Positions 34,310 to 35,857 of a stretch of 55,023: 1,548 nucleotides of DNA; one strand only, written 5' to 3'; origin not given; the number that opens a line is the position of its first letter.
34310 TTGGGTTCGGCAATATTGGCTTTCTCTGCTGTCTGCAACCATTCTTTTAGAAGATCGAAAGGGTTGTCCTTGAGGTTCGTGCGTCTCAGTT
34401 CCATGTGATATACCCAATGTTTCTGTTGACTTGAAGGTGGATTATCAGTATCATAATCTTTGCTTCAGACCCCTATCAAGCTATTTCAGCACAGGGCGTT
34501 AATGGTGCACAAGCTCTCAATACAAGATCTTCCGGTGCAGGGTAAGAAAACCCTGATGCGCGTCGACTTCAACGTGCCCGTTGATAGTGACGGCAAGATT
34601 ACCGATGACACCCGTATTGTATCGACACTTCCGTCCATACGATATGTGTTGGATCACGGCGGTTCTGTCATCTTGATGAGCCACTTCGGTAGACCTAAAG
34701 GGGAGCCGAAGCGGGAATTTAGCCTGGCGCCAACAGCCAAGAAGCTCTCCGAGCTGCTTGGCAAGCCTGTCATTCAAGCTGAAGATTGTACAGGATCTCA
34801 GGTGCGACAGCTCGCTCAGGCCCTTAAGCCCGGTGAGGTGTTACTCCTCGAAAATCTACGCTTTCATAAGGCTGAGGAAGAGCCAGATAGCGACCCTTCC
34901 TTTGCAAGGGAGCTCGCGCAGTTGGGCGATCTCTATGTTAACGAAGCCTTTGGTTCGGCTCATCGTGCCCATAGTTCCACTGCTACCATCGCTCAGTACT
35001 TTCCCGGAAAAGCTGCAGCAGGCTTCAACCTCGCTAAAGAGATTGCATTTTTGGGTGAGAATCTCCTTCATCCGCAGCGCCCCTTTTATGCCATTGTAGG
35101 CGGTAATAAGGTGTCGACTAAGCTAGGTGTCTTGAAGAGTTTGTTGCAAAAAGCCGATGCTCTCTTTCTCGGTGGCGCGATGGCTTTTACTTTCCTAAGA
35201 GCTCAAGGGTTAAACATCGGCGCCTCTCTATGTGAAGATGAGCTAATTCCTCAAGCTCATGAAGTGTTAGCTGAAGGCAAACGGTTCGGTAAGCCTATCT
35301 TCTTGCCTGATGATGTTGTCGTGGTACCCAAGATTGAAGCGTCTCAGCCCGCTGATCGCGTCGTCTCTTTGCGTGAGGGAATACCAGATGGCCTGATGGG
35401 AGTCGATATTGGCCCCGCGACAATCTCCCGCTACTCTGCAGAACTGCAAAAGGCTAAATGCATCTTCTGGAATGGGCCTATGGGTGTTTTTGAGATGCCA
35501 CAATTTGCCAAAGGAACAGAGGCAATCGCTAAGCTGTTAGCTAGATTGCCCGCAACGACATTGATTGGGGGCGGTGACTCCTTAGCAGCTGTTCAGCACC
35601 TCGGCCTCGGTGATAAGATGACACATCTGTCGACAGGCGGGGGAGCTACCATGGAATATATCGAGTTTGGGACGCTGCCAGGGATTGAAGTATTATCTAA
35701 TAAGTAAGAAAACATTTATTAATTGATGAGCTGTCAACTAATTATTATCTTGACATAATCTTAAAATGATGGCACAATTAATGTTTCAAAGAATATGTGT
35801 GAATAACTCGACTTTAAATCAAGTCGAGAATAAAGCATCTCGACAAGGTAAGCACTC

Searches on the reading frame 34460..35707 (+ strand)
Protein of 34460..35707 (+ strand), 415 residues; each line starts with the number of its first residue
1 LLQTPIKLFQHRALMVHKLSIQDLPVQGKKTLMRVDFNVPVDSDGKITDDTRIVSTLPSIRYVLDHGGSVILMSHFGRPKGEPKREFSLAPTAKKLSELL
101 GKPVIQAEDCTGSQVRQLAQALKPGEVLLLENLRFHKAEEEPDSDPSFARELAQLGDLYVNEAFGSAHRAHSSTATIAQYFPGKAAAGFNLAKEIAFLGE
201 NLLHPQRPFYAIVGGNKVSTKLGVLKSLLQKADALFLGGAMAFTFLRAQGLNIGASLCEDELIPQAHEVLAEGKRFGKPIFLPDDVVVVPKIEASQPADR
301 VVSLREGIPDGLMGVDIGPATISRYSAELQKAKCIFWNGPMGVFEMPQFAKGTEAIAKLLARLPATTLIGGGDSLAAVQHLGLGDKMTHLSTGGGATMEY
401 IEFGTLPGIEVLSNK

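Call 18: list_cluster_members(proteins=[P0001, window:34460-35707:+, window:37543-39102:+, window:48746-52201:+])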
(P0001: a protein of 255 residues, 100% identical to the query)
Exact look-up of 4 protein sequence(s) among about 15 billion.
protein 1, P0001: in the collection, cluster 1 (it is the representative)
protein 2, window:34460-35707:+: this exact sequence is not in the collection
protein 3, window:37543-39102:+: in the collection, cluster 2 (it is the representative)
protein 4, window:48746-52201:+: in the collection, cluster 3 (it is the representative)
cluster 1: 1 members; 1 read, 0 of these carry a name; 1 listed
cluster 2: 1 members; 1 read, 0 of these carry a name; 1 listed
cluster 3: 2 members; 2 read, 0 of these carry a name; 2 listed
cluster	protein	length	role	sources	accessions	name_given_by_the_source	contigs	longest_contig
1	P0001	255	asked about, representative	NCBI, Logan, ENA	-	-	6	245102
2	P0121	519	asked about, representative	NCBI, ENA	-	-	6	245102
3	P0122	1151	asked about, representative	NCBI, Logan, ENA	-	-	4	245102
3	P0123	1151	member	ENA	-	-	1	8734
